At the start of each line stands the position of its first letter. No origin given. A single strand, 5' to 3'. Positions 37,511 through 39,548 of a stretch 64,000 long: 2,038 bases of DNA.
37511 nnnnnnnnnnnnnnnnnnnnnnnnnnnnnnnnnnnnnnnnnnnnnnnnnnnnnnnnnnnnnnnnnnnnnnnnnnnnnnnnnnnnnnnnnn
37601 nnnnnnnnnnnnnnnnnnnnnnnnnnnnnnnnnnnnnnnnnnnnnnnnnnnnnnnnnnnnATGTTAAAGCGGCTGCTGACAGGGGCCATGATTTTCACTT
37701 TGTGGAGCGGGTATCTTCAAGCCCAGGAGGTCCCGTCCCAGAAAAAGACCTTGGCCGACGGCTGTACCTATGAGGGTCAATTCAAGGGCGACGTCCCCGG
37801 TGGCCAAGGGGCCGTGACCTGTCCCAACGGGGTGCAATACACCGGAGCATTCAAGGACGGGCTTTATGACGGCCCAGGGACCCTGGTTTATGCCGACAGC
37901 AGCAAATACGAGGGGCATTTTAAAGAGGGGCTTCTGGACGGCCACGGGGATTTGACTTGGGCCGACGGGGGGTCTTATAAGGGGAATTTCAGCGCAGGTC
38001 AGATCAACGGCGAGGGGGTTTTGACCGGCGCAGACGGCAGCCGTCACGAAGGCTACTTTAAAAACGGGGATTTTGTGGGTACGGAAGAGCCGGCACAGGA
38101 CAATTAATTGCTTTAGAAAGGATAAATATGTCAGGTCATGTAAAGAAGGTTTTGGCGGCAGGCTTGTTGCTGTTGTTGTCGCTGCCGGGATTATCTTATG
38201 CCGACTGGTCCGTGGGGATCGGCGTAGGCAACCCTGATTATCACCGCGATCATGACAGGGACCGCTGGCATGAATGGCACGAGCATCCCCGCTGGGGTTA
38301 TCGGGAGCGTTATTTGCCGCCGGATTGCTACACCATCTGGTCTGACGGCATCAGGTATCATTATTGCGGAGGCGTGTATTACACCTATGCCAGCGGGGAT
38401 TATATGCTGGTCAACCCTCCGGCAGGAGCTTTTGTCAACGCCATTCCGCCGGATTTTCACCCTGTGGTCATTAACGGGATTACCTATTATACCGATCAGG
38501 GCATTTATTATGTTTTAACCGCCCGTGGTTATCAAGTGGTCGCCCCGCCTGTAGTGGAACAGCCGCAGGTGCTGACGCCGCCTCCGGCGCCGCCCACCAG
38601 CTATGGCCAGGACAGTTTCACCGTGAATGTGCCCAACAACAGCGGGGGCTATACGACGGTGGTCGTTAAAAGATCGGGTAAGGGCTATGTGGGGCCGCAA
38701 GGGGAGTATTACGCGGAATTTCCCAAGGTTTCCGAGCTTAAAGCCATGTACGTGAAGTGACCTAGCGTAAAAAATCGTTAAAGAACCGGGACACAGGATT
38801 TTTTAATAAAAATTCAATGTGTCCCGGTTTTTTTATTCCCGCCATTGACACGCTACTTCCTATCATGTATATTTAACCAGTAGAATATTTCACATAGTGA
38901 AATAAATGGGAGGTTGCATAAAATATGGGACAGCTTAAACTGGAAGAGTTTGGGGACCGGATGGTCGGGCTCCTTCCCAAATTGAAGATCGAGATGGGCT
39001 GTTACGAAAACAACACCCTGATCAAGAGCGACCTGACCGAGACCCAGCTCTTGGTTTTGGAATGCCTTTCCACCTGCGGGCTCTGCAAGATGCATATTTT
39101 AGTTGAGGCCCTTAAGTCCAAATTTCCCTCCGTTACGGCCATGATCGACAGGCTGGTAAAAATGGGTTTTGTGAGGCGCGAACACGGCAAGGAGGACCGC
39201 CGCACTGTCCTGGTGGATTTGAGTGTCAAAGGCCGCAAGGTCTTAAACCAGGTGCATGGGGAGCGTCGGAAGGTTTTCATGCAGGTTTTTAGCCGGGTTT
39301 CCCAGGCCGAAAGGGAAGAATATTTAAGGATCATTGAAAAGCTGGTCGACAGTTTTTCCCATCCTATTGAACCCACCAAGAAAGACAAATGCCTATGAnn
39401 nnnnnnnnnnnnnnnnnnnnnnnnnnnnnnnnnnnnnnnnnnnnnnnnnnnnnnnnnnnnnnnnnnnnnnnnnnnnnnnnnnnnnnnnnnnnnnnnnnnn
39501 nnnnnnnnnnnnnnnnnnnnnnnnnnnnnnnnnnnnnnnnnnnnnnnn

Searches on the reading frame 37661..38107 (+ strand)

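Call 18: search_protein_families(library=ncbifam, proteins=[window:37661-38107:+], max_evalue=0.01)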
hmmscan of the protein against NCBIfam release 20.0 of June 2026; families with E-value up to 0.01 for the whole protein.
window:37661-38107:+ (148 aa): 0 families

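Call 74: search_protein_families(library=pfam, proteins=[window:37661-38107:+], max_evalue=0.01)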
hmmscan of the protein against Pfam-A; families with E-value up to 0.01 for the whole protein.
window:37661-38107:+ (148 aa): 1 family
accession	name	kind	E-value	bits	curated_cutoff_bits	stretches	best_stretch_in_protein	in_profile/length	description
PF02493.26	MORN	-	6.5e-24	82.8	22.5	4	83-104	1-22/23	MORN repeat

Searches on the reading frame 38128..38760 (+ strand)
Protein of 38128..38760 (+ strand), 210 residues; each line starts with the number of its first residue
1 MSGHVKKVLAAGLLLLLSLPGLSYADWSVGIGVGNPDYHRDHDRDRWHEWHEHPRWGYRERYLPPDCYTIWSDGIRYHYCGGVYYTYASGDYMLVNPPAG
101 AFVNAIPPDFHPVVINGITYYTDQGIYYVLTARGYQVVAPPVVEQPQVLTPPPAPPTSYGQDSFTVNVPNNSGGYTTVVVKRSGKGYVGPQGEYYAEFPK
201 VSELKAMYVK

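Call 18: search_protein_families(library=ncbifam, proteins=[window:38128-38760:+], max_evalue=0.01)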
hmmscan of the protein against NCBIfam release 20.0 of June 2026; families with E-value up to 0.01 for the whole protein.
window:38128-38760:+ (210 aa): 0 families

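Call 74: search_protein_families(library=pfam, proteins=[window:38128-38760:+], max_evalue=0.01)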
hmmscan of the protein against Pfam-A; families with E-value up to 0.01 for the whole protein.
window:38128-38760:+ (210 aa): 1 family
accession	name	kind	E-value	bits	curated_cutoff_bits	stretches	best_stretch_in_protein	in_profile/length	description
PF20125.4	DUF6515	-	8.8e-16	58.7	24.9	1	53-142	44-133/179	Family of unknown function (DUF6515)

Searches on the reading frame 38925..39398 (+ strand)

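Call 74: search_protein_families(library=pfam, proteins=[window:38925-39398:+], max_evalue=0.01)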
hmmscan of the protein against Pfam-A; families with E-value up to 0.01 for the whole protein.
window:38925-39398:+ (157 aa): 6 families
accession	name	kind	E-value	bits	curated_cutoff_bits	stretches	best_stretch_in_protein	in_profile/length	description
PF01047.28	MarR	-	5e-14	52.4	24.6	1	37-95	1-59/59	MarR family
PF22381.2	Staph_reg_Sar_Rot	-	7.2e-09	36.1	27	1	34-109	9-84/85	Transcriptional regulator SarA/Rot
PF12802.13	MarR_2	-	5.2e-05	23.8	27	1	36-93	2-60/61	MarR family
PF13463.12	HTH_27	-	7.1e-05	23.4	22.2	1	72-103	37-68/68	Winged helix DNA-binding domain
PF01325.25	Fe_dep_repress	-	0.00032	21.3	26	1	59-87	28-56/60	Iron dependent repressor, N-terminal DNA binding domain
PF03965.22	Penicillinase_R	-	0.0044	17.8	22.6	1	37-139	1-112/115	Penicillinase repressor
